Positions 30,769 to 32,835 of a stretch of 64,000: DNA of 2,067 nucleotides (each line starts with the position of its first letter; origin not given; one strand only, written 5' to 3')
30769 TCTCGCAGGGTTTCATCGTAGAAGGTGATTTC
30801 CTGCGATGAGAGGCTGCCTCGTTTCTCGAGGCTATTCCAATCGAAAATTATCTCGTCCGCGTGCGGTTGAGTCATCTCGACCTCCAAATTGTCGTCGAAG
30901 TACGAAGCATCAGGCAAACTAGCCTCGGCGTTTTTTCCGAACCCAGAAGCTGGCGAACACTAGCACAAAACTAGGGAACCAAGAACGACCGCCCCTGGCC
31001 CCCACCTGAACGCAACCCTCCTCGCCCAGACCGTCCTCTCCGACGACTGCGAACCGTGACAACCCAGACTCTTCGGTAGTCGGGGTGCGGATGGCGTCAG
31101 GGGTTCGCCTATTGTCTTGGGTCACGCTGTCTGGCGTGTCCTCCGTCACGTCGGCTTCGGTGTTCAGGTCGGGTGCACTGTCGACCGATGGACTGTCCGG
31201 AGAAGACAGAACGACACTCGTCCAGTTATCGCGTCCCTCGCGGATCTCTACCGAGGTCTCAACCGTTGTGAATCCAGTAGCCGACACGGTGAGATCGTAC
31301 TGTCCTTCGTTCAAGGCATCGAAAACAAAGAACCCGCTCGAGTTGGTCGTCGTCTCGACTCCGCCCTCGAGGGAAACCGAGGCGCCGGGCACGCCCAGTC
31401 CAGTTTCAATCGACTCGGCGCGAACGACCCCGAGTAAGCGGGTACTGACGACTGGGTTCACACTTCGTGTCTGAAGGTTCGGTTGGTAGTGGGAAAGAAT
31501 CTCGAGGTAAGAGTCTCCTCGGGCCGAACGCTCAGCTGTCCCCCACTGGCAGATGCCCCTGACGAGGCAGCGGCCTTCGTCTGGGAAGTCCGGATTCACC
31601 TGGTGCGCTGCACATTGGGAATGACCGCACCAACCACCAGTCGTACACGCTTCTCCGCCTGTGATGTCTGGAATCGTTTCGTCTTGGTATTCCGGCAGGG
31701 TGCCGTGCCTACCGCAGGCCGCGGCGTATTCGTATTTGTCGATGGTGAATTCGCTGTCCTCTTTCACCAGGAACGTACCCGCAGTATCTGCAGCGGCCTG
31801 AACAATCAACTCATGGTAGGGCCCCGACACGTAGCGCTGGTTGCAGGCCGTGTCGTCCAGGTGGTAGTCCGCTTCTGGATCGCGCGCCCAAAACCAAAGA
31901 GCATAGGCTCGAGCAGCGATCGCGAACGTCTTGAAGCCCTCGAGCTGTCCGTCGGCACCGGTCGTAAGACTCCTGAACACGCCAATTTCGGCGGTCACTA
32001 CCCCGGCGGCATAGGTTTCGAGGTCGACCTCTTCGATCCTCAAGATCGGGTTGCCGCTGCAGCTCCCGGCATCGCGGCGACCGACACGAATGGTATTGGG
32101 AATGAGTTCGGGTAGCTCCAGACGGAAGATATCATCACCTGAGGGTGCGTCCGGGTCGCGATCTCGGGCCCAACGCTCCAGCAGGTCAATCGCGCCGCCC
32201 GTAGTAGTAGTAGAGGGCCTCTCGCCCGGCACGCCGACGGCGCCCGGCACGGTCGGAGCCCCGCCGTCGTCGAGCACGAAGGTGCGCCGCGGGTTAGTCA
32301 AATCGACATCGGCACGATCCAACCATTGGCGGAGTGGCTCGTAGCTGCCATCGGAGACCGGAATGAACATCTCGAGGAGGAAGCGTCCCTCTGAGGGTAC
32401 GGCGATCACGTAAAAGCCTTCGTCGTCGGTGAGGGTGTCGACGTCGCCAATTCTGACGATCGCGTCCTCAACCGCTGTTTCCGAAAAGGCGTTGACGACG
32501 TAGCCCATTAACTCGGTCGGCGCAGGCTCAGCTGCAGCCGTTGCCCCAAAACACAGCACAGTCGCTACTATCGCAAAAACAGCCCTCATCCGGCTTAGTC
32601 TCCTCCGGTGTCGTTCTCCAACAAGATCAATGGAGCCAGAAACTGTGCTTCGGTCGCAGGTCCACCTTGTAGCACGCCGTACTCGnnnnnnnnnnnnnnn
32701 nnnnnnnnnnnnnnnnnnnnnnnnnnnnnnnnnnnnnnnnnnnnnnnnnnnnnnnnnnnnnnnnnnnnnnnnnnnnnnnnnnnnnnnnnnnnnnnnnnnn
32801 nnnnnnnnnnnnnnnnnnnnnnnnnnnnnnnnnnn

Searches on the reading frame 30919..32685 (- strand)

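Call 49: search_protein_families(library=pfam, proteins=[window:30919-32685:-], max_evalue=0.001)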
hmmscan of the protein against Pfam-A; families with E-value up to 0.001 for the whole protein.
window:30919-32685:- (588 aa): 5 families
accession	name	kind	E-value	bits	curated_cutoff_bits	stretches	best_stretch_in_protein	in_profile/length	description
PF13620.12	CarboxypepD_reg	-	2.6e-15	57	32.3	1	427-493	9-81/82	Carboxypeptidase regulatory-like domain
PF13715.12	CarbopepD_reg_2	-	2.5e-12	47.1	32.2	1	428-494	10-77/88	CarboxypepD_reg-like domain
PF08486.15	SpoIID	-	2.4e-08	34.9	23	1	214-306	5-95/97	Stage II sporulation protein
PF14686.12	fn3_3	-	0.00058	20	24.4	0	445-485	29-71/75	Polysaccharide lyase family 4, domain II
PF17210.9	SdrD_B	-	0.00059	20.5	29.7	0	431-473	23-71/112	SdrD B-like domain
